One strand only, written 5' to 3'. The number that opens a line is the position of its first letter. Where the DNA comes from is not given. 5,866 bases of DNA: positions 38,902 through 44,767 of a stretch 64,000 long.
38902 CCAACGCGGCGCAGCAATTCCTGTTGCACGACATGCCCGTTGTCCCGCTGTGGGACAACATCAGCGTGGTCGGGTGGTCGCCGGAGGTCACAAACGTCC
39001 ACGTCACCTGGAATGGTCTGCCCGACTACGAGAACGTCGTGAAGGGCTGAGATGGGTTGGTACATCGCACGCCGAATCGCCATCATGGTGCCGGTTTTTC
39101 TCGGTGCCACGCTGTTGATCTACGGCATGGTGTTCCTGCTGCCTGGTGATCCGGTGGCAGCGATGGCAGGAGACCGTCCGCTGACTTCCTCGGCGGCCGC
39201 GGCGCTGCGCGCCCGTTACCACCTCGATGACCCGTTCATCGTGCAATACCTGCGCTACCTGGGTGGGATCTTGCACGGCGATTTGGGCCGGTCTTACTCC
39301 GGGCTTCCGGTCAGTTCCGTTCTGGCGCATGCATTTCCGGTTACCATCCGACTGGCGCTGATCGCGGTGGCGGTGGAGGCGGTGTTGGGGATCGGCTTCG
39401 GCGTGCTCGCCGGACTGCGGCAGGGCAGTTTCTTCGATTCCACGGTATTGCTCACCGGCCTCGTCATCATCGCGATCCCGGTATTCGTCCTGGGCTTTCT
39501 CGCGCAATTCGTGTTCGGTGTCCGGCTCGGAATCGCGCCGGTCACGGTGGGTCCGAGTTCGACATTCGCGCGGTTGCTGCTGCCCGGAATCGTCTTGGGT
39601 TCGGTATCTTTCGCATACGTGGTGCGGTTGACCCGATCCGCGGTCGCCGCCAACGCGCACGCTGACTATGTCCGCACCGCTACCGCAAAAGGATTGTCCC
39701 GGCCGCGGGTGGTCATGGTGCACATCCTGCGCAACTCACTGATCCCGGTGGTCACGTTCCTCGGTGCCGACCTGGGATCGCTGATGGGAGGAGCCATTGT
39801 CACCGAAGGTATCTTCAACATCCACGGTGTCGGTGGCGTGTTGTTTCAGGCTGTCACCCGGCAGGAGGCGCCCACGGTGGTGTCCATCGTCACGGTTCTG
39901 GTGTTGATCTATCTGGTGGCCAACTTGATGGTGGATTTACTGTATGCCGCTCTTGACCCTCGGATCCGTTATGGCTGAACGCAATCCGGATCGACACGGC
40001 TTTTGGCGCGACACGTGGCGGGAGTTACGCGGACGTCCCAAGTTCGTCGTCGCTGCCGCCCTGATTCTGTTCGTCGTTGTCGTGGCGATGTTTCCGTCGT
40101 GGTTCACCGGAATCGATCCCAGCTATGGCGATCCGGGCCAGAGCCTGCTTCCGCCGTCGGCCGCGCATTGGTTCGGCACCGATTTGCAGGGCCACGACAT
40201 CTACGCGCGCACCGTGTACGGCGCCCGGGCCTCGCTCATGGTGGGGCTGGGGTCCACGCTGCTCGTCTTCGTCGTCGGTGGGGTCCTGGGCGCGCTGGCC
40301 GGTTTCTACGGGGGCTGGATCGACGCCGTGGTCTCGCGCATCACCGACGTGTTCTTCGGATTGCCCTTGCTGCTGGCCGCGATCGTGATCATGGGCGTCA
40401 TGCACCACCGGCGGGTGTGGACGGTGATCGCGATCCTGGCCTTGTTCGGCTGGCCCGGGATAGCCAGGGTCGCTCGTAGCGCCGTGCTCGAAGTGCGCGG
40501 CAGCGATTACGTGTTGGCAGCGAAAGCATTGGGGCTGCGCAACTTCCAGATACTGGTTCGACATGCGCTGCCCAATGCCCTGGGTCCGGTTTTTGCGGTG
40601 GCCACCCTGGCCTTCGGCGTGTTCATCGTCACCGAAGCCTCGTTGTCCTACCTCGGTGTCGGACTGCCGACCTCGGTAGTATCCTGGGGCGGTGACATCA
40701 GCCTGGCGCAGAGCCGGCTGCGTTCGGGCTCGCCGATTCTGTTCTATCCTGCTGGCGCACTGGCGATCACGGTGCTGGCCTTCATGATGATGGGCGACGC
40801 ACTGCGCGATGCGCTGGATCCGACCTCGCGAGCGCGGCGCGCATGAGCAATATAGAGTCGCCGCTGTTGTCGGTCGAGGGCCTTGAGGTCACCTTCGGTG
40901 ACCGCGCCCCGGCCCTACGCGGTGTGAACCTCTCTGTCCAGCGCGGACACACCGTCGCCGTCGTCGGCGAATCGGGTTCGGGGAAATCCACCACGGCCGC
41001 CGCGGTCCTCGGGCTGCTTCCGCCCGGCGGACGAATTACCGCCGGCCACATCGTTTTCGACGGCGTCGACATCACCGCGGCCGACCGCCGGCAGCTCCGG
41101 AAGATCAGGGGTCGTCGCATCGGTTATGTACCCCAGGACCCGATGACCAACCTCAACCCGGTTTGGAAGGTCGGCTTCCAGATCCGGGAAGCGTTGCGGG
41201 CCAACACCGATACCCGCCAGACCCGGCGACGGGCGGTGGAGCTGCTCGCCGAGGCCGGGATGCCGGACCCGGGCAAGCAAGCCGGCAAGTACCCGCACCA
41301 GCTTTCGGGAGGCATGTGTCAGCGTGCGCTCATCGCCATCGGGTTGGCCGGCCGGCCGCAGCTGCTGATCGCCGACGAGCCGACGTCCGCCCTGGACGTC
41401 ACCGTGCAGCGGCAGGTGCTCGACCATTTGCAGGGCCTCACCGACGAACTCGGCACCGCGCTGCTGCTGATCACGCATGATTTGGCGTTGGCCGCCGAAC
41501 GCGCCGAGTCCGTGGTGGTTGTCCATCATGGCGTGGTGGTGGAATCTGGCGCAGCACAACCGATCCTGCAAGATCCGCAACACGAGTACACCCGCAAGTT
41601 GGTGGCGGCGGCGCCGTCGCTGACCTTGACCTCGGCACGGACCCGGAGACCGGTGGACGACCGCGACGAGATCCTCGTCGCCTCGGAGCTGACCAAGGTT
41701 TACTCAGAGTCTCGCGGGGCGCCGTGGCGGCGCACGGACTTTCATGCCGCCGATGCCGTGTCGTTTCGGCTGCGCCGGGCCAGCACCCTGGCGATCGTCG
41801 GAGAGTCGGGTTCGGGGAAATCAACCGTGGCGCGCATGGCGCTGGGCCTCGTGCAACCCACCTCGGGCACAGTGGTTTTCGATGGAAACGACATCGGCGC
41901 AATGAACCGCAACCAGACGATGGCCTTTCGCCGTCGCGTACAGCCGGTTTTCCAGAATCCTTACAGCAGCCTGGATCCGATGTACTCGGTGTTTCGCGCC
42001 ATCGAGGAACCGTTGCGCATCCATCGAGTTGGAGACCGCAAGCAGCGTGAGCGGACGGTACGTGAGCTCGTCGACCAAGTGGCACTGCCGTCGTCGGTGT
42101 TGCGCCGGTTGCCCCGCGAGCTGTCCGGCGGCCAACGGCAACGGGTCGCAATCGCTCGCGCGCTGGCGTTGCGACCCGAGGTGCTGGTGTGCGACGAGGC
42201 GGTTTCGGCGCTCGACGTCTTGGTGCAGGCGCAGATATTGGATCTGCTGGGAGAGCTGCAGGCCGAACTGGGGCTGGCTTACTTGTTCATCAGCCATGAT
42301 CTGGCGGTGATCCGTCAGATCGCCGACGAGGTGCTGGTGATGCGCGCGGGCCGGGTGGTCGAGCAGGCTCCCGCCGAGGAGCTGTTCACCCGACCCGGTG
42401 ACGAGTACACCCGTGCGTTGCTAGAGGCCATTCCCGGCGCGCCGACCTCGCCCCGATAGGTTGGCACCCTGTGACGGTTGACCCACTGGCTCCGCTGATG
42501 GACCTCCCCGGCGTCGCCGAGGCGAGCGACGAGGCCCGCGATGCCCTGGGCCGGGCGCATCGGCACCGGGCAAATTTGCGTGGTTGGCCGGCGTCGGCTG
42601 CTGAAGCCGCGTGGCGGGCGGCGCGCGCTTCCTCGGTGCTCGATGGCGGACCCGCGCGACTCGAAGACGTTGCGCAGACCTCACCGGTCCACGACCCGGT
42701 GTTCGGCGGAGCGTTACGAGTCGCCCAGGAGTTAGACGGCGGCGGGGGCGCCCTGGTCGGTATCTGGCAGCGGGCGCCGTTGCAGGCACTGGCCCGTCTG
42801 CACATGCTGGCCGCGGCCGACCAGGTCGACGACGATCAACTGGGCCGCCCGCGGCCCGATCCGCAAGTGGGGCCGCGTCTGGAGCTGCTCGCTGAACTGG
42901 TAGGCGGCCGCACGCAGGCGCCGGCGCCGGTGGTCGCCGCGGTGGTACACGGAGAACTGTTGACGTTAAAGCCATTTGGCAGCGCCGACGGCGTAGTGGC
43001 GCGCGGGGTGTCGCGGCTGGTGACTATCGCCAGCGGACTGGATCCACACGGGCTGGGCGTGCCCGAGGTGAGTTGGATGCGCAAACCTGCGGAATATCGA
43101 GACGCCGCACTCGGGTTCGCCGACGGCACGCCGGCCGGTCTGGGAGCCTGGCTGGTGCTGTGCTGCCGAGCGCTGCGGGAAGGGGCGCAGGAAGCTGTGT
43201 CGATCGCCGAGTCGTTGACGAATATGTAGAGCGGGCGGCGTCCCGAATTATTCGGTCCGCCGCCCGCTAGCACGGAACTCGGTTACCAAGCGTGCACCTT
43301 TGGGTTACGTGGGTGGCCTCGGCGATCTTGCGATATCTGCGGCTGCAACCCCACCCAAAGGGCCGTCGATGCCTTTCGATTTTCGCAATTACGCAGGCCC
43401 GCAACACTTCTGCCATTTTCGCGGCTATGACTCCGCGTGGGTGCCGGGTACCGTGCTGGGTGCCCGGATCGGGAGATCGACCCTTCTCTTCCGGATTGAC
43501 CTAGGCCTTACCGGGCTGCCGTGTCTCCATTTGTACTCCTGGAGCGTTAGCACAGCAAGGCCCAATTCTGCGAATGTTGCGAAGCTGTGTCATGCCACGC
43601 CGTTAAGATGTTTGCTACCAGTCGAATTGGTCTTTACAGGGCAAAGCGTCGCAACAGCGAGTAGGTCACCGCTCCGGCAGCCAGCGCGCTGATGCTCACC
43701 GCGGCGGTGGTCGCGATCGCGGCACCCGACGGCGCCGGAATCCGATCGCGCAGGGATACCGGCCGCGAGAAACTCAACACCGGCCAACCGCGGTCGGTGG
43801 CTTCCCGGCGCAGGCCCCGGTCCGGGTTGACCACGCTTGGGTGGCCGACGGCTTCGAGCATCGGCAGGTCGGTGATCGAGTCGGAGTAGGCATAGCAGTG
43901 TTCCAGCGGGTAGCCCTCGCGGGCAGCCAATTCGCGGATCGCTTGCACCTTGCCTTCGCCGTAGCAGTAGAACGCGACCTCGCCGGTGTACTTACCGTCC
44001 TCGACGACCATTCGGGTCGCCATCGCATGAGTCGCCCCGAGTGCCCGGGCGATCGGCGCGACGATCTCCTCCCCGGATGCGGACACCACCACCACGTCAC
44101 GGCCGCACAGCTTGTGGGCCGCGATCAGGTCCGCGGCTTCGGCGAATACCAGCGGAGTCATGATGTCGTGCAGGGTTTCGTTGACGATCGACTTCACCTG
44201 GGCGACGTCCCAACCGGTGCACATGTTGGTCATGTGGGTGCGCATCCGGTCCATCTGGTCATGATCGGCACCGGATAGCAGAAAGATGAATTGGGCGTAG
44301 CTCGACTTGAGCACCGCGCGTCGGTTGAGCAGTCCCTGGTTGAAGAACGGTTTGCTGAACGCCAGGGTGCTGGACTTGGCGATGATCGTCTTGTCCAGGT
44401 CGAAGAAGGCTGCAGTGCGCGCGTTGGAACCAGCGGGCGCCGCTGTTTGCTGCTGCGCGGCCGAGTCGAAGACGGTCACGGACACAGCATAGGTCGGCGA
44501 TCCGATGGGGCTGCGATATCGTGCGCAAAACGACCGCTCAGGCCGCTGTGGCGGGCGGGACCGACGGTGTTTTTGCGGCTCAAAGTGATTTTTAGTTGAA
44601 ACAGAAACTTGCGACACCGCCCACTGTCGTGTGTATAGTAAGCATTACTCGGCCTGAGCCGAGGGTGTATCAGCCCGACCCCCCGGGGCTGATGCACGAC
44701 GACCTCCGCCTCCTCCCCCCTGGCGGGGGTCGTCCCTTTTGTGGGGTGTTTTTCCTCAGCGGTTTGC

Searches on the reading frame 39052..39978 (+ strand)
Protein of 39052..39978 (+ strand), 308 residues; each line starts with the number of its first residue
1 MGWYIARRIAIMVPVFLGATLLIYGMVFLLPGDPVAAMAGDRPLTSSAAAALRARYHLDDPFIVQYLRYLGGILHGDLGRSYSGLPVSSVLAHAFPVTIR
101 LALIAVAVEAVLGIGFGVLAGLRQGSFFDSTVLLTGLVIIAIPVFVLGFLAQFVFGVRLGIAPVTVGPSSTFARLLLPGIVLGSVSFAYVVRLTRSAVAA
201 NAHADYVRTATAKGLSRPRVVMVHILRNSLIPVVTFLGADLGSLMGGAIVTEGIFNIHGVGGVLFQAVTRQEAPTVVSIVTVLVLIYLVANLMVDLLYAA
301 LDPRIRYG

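Call 45: search_protein_families(library=pfam, proteins=[window:39052-39978:+], max_evalue=0.0001)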
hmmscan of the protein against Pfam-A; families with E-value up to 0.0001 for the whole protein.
window:39052-39978:+ (308 aa): 2 families
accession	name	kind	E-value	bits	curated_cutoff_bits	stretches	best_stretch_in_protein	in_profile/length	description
PF00528.27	BPD_transp_1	-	6.3e-33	114.5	26.4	1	113-306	1-183/184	Binding-protein-dependent transport system inner membrane component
PF19300.4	BPD_transp_1_N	-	3.4e-06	27.7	23.8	1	4-77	4-76/114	Binding-prot-dependent transport system membrane comp, N-term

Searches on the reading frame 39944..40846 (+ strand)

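Call 45: search_protein_families(library=pfam, proteins=[window:39944-40846:+], max_evalue=0.0001)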
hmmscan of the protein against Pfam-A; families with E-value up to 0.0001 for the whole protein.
window:39944-40846:+ (300 aa): 2 families
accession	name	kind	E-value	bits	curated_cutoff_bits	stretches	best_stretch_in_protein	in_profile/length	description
PF00528.27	BPD_transp_1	-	3.6e-33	115.3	26.4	1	112-294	1-181/184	Binding-protein-dependent transport system inner membrane component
PF12911.12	OppC_N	-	9.8e-09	35.4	23.9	1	20-71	2-53/53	N-terminal TM domain of oligopeptide transport permease C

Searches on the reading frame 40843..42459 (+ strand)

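Call 45: search_protein_families(library=pfam, proteins=[window:40843-42459:+], max_evalue=0.0001)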
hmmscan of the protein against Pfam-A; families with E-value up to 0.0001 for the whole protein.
window:40843-42459:+ (538 aa): 12 families
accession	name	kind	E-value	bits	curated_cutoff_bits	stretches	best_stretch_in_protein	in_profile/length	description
PF00005.33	ABC_tran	-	5.2e-62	208.9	25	2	305-454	3-136/137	ABC transporter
PF08352.17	oligo_HPY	-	3.2e-10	40.7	27.1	0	233-263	1-31/65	Oligopeptide/dipeptide transporter, C-terminal region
PF13555.12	AAA_29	-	3.3e-09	36.8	27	0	30-63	17-50/61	P-loop containing region of AAA domain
PF13401.12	AAA_22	-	3.7e-09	37.4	27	0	312-453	4-93/130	AAA domain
PF02463.25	SMC_N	-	1.9e-08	34.4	40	0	314-493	25-205/220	RecF/RecN/SMC N terminal domain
PF20703.3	nSTAND1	-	4.2e-07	30.4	27.1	0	304-349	24-60/379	Novel STAND NTPase 1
PF01935.23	DUF87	-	7.5e-07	29.9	23.2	0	316-347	26-59/220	Helicase HerA, central domain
PF01078.27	Mg_chelatase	-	1.3e-06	28.4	20.3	0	24-61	11-48/207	Magnesium chelatase, subunit ChlI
PF13191.12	AAA_16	-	4.1e-06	27.8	32.6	0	34-114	23-100/167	AAA ATPase domain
PF20720.3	nSTAND3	-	6.9e-06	26.3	27.2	0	309-333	13-37/155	Novel STAND NTPase 3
PF13304.12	AAA_21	-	1.8e-05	25.4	27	0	143-216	227-302/304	AAA domain, putative AbiEii toxin, Type IV TA system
PF06414.18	Zeta_toxin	-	6.2e-05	23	22.3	0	317-351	20-54/199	Zeta toxin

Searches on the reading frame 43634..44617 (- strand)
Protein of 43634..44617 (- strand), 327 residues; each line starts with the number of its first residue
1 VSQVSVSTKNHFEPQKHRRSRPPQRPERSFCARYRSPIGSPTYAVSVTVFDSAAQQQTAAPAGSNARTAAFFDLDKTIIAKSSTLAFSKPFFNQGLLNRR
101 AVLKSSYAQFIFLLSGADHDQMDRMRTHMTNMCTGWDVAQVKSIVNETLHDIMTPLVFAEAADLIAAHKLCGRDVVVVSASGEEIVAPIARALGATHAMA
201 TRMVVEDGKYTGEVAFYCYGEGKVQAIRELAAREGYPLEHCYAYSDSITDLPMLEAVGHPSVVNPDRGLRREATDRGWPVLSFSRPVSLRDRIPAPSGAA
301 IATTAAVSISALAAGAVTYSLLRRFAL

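Call 45: search_protein_families(library=pfam, proteins=[window:43634-44617:-], max_evalue=0.0001)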
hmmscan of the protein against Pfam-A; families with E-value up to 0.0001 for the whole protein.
window:43634-44617:- (327 aa): 2 families
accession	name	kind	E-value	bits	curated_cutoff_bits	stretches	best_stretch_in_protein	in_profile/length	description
PF12710.13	HAD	-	2.3e-35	123.2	27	1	70-255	1-189/189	haloacid dehalogenase-like hydrolase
PF00702.32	Hydrolase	-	3.4e-07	31.3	26.4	1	69-258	3-191/191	haloacid dehalogenase-like hydrolase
